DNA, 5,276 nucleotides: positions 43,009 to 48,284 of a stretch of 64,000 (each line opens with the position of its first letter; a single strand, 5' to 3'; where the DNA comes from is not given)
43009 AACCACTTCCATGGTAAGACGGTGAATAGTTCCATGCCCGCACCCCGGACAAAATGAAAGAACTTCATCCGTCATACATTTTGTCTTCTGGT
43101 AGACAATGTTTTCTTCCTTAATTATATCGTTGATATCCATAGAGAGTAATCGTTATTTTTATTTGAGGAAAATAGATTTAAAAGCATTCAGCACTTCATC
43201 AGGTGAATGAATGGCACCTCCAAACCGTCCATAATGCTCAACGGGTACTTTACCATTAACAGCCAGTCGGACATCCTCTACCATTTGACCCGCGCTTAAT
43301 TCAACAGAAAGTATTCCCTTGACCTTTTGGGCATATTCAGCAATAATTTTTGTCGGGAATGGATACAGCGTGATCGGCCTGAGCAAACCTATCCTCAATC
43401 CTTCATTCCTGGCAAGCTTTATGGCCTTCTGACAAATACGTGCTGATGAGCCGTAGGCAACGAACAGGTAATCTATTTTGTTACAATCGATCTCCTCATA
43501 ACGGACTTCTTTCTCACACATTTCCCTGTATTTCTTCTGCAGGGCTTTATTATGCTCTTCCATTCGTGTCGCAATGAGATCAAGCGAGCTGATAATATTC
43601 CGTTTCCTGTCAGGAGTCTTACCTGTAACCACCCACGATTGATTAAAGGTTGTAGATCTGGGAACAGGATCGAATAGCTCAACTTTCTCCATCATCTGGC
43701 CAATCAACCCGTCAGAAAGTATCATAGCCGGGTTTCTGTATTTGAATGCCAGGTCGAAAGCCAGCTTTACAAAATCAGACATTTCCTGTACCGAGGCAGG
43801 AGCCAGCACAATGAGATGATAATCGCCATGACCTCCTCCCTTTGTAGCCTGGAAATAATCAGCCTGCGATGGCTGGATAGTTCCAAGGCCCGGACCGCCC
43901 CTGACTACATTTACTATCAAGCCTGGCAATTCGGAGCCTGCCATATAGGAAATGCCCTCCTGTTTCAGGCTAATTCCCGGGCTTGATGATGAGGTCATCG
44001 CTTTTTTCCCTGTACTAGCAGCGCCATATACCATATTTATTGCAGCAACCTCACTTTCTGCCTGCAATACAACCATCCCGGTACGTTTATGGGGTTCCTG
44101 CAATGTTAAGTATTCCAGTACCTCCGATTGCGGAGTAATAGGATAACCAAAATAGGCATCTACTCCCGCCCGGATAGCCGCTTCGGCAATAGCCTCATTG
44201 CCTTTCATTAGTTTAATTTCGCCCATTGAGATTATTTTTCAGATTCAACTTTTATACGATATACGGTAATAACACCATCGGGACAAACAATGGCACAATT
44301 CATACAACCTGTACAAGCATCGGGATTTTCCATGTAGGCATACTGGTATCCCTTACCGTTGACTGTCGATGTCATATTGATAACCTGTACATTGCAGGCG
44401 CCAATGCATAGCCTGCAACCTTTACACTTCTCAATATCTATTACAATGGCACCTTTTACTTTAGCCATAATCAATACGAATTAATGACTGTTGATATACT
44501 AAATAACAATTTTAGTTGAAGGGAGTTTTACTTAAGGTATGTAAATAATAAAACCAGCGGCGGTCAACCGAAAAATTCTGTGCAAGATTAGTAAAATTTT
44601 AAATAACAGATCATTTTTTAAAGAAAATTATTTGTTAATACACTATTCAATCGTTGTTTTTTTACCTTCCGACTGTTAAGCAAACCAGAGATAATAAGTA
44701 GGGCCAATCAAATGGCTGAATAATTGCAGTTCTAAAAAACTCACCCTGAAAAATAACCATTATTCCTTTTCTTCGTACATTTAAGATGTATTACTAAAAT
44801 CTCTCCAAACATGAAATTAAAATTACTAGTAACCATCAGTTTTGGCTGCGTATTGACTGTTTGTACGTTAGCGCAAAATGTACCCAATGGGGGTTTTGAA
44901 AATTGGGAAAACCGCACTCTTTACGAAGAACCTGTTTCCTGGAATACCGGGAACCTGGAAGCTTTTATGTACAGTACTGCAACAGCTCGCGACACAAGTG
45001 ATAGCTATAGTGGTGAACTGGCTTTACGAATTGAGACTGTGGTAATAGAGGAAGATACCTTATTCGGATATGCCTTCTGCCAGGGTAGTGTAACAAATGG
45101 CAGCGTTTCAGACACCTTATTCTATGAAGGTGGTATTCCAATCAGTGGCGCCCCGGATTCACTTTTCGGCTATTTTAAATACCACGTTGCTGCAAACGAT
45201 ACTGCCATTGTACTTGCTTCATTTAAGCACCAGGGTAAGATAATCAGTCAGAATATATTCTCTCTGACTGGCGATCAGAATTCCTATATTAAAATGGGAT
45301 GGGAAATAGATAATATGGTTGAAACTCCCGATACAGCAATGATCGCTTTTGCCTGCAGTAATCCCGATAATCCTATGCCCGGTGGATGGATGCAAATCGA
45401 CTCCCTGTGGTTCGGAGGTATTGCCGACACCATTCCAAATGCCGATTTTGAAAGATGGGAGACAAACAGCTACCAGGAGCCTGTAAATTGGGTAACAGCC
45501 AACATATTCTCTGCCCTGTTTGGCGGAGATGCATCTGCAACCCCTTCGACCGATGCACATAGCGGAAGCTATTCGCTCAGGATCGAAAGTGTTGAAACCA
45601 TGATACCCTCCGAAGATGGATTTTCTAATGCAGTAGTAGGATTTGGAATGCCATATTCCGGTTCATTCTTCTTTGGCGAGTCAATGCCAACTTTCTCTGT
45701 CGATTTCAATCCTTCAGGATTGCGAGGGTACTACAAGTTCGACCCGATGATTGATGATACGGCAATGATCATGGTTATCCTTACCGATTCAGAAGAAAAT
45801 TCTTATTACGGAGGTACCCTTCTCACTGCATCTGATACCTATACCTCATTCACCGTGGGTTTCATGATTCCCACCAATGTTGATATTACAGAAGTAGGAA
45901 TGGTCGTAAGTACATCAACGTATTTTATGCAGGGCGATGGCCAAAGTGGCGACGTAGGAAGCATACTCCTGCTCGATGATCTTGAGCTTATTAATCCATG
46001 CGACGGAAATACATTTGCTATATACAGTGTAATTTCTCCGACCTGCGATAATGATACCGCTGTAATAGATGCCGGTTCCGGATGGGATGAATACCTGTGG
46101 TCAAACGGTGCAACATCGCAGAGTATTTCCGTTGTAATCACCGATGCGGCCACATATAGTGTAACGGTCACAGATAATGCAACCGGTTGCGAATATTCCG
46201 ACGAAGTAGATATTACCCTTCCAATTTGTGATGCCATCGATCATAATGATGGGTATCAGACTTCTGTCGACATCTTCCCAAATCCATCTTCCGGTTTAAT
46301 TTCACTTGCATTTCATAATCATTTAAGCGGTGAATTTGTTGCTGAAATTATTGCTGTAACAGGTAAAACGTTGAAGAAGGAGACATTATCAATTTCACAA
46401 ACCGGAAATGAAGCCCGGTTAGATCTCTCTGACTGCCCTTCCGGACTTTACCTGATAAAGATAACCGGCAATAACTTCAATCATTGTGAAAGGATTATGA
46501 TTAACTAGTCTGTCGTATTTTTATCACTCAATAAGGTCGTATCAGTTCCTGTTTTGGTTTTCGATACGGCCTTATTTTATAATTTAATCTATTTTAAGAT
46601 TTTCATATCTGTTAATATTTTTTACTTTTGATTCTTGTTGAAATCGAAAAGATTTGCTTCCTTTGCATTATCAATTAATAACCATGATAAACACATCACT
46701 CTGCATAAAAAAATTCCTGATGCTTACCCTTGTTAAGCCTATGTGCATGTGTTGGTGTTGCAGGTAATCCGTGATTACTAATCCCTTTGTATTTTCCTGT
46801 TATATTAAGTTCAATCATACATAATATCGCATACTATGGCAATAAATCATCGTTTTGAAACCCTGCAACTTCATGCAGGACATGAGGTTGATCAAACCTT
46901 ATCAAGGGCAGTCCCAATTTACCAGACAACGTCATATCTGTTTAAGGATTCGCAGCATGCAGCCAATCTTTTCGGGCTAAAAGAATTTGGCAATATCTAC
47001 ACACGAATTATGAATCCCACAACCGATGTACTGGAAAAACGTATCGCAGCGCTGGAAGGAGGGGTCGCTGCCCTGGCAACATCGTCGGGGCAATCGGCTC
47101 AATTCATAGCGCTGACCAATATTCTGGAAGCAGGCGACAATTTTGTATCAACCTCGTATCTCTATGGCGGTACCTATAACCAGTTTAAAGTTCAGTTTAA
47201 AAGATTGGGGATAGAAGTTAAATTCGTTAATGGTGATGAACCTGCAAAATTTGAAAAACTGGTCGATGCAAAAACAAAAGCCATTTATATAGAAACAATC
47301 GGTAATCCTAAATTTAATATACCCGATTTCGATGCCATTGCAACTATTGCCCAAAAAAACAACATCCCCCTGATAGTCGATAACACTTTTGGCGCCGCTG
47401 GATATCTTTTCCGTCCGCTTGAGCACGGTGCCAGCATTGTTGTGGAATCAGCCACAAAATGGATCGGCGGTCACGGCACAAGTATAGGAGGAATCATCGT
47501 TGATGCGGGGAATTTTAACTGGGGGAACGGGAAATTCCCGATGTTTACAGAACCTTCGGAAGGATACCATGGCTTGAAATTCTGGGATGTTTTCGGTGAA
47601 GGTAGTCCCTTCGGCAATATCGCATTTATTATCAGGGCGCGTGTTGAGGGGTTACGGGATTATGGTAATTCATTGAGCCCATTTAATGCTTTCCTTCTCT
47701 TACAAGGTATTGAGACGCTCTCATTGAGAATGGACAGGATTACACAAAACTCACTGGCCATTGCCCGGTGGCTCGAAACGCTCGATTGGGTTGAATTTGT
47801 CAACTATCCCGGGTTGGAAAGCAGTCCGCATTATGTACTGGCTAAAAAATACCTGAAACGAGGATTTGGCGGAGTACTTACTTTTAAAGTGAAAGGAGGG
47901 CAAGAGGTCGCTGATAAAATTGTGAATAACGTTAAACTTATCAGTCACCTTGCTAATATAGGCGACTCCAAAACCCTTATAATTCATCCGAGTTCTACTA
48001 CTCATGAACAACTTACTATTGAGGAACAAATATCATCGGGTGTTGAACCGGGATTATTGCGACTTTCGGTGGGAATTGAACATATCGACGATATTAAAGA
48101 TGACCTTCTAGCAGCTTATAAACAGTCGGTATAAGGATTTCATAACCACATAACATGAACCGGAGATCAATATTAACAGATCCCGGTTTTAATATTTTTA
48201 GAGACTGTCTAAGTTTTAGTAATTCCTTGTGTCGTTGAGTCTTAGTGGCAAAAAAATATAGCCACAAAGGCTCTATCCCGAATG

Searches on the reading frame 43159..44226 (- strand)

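Call 34: search_protein_families(library=pfam, proteins=[window:43159-44226:-], max_evalue=0.001)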
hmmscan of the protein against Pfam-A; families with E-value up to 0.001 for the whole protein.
window:43159-44226:- (355 aa): 4 families
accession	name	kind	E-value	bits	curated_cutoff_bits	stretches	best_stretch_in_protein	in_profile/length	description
PF01855.24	POR_N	-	1.2e-49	169.6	27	1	15-203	1-186/231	Pyruvate flavodoxin/ferredoxin oxidoreductase, thiamine diP-bdg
PF17147.9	PFOR_II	-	1.5e-23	83.5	27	1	252-345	2-102/102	Pyruvate:ferredoxin oxidoreductase core domain II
PF02780.25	Transketolase_C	-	4.5e-06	27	25.9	1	245-309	4-68/124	Transketolase, C-terminal domain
PF02776.23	TPP_enzyme_N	-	0.00066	19.9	26.8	0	7-85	1-76/119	Thiamine pyrophosphate enzyme, N-terminal TPP binding domain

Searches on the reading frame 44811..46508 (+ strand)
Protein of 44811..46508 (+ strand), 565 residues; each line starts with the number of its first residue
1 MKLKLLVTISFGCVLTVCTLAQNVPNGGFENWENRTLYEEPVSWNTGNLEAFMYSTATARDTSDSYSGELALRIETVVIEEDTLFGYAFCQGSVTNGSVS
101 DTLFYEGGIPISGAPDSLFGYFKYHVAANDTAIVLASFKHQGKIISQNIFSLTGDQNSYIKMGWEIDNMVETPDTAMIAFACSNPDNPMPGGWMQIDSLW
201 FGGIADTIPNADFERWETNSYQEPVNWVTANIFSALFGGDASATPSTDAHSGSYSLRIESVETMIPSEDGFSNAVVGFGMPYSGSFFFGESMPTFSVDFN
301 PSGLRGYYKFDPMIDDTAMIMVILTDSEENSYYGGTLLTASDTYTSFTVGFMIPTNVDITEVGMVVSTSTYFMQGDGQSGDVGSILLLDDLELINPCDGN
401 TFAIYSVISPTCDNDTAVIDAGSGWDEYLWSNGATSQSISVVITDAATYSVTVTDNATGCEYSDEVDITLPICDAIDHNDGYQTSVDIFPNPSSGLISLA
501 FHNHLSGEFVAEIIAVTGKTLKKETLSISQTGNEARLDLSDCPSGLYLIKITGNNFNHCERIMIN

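Call 34: search_protein_families(library=pfam, proteins=[window:44811-46508:+], max_evalue=0.001)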
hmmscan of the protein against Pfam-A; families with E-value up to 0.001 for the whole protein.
window:44811-46508:+ (565 aa): 2 families
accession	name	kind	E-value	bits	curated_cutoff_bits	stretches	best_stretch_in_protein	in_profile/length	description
PF18962.6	Por_Secre_tail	-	2.8e-11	44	27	1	488-564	1-75/75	Secretion system C-terminal sorting domain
PF13201.12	PCMD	-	6.2e-08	33.1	28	0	213-394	2-234/234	Putative carbohydrate metabolism domain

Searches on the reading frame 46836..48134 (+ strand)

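Call 34: search_protein_families(library=pfam, proteins=[window:46836-48134:+], max_evalue=0.001)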
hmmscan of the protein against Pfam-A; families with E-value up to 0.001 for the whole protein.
window:46836-48134:+ (432 aa): 3 families
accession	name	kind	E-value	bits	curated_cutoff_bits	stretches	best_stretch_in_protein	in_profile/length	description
PF01053.26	Cys_Met_Meta_PP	-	4.8e-132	440.5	27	1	8-428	1-380/381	Cys/Met metabolism PLP-dependent enzyme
PF00155.27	Aminotran_1_2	-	5.7e-08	32.8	19.7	1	63-224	44-235/361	Aminotransferase class I and II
PF01041.23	DegT_DnrJ_EryC1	-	1.1e-07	31.9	19.8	1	59-183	22-146/360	DegT/DnrJ/EryC1/StrS aminotransferase family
